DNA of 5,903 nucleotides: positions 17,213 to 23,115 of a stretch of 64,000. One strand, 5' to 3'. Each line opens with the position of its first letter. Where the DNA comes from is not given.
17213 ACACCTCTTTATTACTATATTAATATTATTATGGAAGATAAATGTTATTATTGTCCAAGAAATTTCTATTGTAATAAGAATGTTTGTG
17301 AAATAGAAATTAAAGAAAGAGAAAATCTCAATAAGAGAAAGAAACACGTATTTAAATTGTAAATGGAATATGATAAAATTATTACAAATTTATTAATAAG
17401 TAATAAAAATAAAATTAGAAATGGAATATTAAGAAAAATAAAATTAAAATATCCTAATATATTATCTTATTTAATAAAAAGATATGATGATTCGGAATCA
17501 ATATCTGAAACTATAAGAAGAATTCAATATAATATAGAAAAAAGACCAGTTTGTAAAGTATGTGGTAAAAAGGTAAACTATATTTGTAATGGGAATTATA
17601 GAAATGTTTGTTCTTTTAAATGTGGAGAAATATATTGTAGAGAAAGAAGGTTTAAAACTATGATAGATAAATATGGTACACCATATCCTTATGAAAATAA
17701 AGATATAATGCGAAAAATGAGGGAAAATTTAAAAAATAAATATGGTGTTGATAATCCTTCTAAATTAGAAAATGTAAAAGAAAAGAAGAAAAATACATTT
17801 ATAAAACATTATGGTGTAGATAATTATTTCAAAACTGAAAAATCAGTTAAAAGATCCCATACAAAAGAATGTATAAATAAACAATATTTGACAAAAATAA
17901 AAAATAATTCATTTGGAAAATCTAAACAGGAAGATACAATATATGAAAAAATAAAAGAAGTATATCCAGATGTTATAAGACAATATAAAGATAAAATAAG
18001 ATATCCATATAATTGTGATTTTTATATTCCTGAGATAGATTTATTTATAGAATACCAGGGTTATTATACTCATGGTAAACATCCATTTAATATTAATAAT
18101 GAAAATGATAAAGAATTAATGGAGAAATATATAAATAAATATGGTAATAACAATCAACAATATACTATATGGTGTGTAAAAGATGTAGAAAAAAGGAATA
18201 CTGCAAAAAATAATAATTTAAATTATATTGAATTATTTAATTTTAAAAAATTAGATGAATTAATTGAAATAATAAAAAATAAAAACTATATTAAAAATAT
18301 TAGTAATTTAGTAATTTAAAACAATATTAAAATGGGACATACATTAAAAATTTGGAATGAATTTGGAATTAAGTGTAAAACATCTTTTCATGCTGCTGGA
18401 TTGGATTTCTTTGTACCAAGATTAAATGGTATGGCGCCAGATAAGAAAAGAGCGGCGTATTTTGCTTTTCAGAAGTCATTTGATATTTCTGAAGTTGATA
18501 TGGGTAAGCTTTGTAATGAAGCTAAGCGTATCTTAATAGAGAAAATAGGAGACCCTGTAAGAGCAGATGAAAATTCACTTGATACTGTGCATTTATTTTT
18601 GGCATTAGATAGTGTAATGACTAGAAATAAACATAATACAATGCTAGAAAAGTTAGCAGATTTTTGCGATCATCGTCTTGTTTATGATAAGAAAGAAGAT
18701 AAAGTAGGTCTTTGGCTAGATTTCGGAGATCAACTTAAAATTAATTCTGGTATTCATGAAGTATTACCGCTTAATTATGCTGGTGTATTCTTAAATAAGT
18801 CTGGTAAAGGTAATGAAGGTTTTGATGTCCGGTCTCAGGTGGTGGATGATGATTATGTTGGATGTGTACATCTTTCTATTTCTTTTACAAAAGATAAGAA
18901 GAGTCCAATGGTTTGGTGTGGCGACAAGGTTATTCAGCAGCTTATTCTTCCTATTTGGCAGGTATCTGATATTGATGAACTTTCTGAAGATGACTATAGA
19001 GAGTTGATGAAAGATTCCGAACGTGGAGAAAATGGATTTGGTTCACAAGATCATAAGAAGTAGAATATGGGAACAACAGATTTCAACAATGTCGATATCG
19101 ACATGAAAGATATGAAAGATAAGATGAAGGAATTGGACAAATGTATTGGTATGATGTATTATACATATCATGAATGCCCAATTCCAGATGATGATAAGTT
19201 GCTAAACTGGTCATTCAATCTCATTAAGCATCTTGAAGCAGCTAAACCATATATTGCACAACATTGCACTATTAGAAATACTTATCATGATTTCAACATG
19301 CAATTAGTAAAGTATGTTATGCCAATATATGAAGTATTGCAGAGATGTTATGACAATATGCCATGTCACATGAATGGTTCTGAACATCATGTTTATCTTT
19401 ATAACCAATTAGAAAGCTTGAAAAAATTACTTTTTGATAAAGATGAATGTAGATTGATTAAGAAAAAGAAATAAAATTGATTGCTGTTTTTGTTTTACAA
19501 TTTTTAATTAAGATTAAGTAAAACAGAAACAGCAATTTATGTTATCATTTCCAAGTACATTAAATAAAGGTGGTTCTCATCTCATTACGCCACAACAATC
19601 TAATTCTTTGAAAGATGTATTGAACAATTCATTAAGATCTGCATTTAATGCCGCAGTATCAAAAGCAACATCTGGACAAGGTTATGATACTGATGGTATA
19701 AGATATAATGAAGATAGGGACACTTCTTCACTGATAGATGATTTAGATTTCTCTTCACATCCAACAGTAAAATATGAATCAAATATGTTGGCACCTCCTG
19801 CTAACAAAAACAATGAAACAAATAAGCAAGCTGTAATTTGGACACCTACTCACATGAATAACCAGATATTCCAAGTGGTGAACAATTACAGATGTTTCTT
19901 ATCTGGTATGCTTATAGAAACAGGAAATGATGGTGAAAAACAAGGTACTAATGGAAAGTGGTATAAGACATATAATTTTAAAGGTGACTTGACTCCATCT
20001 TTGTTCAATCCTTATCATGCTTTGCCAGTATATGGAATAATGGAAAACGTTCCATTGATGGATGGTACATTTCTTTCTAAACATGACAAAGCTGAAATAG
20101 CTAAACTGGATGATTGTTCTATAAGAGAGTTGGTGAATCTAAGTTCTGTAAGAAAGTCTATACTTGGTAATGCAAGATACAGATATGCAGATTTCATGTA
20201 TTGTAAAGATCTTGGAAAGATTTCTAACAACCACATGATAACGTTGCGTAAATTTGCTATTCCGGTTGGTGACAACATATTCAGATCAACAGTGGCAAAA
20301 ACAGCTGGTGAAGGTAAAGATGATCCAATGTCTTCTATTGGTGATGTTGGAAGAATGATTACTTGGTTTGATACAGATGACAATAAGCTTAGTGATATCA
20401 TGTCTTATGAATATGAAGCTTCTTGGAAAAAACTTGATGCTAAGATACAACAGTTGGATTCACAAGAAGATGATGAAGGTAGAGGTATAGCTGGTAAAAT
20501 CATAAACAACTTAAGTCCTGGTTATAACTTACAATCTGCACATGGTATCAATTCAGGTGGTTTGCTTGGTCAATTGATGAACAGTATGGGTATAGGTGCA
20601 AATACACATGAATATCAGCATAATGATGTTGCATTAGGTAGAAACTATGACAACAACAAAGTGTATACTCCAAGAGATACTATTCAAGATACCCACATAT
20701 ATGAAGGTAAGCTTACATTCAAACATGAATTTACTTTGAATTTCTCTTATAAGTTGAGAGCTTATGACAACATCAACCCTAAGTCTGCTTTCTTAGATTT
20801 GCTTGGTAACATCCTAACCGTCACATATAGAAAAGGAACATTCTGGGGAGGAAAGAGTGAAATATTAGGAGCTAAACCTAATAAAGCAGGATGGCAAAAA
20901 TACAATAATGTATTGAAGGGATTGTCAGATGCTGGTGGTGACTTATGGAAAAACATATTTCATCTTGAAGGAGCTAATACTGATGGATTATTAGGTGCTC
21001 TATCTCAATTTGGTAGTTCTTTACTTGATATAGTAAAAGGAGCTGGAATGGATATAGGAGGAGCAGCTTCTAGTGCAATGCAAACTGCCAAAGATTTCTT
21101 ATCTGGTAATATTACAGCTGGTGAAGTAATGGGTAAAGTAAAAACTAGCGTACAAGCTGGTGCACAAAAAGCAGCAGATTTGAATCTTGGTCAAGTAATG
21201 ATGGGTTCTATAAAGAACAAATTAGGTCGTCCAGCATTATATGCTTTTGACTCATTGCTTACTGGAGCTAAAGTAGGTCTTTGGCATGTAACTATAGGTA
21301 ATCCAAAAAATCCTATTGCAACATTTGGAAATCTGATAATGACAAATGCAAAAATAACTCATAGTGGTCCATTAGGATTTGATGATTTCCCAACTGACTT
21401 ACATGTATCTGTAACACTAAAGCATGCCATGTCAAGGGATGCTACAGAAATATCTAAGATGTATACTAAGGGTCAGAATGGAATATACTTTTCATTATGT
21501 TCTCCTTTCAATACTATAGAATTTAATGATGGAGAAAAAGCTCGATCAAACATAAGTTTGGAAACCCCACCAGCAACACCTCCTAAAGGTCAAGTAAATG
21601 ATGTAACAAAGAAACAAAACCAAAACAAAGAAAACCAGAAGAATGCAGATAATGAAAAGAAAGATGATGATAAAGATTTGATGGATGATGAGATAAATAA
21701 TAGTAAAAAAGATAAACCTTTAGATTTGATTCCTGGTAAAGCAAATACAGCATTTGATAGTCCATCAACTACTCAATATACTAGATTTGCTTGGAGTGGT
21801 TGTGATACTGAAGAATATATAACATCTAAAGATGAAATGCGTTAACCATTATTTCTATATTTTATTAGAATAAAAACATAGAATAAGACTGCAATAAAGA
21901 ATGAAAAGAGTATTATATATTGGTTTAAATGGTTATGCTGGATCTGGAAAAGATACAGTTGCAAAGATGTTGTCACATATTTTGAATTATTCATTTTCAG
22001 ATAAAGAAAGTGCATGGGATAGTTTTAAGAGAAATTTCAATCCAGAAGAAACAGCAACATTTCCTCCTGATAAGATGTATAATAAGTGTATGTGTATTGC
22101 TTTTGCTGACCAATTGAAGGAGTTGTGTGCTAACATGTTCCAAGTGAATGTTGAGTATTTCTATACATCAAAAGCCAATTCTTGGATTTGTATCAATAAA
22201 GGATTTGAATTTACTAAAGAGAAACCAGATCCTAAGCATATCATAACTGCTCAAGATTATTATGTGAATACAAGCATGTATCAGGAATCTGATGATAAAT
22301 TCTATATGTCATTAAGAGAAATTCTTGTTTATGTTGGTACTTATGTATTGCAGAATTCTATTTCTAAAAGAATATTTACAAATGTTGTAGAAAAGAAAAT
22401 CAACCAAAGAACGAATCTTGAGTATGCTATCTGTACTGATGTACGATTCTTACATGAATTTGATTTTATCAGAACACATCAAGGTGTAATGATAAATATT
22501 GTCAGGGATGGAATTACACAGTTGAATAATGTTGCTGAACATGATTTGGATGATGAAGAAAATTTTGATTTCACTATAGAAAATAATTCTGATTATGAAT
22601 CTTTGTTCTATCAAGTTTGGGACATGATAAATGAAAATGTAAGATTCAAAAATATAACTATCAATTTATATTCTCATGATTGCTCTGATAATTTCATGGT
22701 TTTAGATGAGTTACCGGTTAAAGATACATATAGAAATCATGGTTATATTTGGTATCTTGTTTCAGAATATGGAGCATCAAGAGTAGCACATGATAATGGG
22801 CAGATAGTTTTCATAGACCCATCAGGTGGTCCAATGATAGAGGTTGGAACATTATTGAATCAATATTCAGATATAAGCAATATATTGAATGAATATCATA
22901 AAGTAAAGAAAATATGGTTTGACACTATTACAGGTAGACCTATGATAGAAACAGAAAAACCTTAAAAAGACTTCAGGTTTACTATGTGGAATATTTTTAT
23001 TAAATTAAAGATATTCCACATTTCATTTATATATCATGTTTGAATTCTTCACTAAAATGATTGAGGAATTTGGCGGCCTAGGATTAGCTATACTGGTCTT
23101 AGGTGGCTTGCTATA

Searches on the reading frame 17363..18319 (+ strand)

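Call 51: search_protein_families(library=pfam, max_evalue=0.001, proteins=[window:17363-18319:+])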
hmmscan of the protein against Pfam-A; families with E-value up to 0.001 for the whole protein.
window:17363-18319:+ (318 aa): 1 family
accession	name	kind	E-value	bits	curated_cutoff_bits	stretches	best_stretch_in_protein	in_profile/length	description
PF24308.1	DUF7487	-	4.2e-10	40.3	27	1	95-211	2-117/220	Family of unknown function (DUF7487)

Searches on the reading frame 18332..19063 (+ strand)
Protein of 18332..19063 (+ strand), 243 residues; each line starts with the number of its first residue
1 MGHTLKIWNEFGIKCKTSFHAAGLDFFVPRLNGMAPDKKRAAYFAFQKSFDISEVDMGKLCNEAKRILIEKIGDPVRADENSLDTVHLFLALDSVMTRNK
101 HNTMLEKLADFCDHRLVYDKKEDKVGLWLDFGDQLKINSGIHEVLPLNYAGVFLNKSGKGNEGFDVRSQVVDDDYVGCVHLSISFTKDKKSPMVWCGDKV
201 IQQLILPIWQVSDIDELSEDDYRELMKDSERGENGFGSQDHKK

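Call 51: search_protein_families(library=pfam, max_evalue=0.001, proteins=[window:18332-19063:+])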
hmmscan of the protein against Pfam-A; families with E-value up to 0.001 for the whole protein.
window:18332-19063:+ (243 aa): 1 family
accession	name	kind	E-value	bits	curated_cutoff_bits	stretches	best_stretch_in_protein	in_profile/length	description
PF00692.24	dUTPase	-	3.5e-05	24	22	1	138-238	35-127/129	dUTPase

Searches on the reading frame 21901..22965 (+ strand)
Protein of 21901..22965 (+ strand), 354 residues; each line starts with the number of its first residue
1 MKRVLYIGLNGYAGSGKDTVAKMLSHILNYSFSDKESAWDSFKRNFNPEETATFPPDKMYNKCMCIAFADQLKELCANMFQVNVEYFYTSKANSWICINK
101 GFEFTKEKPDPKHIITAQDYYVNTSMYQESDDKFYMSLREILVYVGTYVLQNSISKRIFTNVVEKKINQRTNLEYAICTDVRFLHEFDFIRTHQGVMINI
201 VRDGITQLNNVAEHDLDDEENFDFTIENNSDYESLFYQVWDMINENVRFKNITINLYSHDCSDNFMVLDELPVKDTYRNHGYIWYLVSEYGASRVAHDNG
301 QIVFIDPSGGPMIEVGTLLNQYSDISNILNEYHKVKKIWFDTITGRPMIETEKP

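Call 51: search_protein_families(library=pfam, max_evalue=0.001, proteins=[window:21901-22965:+])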
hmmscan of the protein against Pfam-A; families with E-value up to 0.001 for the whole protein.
window:21901-22965:+ (354 aa): 2 families
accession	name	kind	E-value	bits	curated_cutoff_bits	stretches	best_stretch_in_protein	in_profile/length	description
PF21448.3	DNMK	-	1.9e-10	41.2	27.1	1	9-235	5-229/232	Deoxynucleotide monophosphate kinase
PF13238.12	AAA_18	-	0.00095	20.1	29.4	0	7-39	1-33/128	AAA domain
